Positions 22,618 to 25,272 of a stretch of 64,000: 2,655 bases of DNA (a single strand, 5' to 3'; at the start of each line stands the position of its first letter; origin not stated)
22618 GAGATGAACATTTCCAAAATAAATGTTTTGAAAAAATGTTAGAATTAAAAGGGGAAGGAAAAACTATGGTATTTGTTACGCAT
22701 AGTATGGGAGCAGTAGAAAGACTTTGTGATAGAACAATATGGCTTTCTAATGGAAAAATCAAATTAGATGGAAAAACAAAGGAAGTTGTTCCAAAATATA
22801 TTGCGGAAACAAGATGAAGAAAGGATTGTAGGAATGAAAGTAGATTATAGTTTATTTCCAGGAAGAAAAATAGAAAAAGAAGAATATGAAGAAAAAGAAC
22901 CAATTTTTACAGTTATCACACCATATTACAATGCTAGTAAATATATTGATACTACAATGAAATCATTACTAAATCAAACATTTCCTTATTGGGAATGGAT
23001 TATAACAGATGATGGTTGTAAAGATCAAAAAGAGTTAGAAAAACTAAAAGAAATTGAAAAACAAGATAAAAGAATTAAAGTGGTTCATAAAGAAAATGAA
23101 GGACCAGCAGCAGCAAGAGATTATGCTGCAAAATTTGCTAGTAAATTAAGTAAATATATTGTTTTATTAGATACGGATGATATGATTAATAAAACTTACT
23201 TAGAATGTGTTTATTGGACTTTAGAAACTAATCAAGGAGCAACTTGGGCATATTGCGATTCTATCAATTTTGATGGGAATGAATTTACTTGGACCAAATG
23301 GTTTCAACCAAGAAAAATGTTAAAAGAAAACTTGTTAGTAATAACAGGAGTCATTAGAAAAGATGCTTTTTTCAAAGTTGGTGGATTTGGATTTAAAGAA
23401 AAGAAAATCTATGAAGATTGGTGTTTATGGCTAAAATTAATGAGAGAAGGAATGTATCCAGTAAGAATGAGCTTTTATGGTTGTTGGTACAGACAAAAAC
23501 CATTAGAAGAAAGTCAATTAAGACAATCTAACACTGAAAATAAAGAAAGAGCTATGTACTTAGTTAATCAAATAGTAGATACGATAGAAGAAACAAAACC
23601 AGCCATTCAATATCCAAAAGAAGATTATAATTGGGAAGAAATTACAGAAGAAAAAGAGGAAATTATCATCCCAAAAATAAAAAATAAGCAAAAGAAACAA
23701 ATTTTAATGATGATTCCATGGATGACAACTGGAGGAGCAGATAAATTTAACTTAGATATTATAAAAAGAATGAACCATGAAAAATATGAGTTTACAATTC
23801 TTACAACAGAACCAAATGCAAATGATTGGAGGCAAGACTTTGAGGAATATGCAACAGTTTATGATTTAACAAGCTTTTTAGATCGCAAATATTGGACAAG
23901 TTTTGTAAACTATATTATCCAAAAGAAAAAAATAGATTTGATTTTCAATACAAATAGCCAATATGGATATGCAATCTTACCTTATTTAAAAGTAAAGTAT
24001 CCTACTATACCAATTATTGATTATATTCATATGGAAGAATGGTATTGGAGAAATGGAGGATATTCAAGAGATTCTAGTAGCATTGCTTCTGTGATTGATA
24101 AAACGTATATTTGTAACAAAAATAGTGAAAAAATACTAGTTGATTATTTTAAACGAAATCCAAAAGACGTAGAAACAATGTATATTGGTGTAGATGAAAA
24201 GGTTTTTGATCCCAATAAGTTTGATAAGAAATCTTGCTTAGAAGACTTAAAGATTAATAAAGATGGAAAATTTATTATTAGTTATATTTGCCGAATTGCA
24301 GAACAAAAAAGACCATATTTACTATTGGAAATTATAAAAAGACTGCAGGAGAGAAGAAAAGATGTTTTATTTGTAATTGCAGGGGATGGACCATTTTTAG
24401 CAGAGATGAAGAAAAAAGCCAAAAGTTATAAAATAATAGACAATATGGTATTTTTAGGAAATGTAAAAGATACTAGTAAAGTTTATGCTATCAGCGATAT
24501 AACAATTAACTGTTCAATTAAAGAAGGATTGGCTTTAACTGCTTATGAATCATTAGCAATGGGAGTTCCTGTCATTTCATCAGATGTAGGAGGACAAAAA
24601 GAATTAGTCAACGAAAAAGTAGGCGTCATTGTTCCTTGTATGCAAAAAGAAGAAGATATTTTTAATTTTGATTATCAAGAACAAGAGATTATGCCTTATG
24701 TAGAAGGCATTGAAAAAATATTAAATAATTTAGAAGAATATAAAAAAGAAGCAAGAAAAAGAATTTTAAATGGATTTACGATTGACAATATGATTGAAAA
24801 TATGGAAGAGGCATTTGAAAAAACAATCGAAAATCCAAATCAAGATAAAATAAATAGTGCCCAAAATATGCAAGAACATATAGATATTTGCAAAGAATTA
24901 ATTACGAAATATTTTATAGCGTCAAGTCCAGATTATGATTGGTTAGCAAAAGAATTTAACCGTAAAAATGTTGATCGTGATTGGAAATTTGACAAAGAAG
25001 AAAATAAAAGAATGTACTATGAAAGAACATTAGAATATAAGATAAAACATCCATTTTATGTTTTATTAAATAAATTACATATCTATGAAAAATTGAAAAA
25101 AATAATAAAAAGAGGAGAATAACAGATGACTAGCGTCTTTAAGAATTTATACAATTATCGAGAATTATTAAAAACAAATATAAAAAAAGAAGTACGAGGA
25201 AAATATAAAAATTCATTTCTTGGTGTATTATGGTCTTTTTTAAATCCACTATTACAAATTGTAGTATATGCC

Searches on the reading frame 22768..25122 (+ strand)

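Call 33: search_protein_families(library=ncbifam, proteins=[window:22768-25122:+], max_evalue=0.00001)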
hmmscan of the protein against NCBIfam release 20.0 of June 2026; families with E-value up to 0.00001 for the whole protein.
window:22768-25122:+ (784 aa): 40 families (the best 25 are shown)
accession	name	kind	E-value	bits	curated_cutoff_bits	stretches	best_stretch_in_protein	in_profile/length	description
TIGR03088.1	stp2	hypoth_equivalog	2.5e-26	92.6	409.05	1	451-686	145-373/374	TIGR03088 family PEP-CTERM/XrtA system glycosyltransferase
NF047683.1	TeichurnBiosyTuaG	equivalog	4.4e-26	92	400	1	42-234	3-196/252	teichuronic acid biosynthesis protein TuaG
TIGR03999.1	thiol_BshA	equivalog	7.2e-24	84.4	273.7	1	465-687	166-374/375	N-acetyl-alpha-D-glucosaminyl L-malate synthase BshA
TIGR04157.1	glyco_rSAM_CFB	subfamily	1.4e-22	80.3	400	1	437-681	164-404/406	TIGR04157 family glycosyltransferase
TIGR02149.1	glgA_Coryne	subfamily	7.9e-17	61.4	302.4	1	452-685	155-389/391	glycogen synthase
NF011726.0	PRK15179.1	equivalog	1e-16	60.5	733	1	467-678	483-686/694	Vi polysaccharide biosynthesis protein TviE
TIGR03937.1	PgaC_IcaA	equivalog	2.9e-16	59.4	422.3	1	38-154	38-152/407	poly-beta-1,6-N-acetyl-D-glucosamine synthase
NF047684.1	TeichurnBiosyTuaC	equivalog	9.8e-16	57.7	550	1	467-623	186-337/391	teichuronic acid biosynthesis protein TuaC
NF050056.1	ProtGlycPglH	equivalog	3.1e-15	56.1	600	1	495-627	175-306/354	GalNAc-alpha-(1->4)-GalNAc-alpha-(1->3)-diNAcBac-PP-undecaprenol alpha-1,4-N-acetyl-D-galactosaminyltransferase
NF007482.0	PRK10073.1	equivalog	5.8e-15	55.1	423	1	43-148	4-106/334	glycosyltransferase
NF047880.1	glyco_SdgA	exception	8.7e-14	50.9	800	1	494-619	308-435/488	serine-aspartate repeat adhesin O-glycosyltransferase SdgA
NF041876.1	EPS_EpsE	equivalog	1.4e-13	50.9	400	1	462-626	182-347/389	exopolysaccharide biosynthesis GT4 family glycosyltransferase EpsE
NF012034.0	PRK15490.1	equivalog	7.2e-13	47.8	813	1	453-621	349-519/578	Vi polysaccharide biosynthesis glycosyltransferase TviE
NF053787.1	GlcN_PG_synth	equivalog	1.1e-12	47.5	480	1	467-684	165-357/361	N-acetylglucosaminyl phosphatidylglycerol synthase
TIGR03449.1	mycothiol_MshA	equivalog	1.4e-12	47.3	462.5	1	450-622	171-351/406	D-inositol-3-phosphate glycosyltransferase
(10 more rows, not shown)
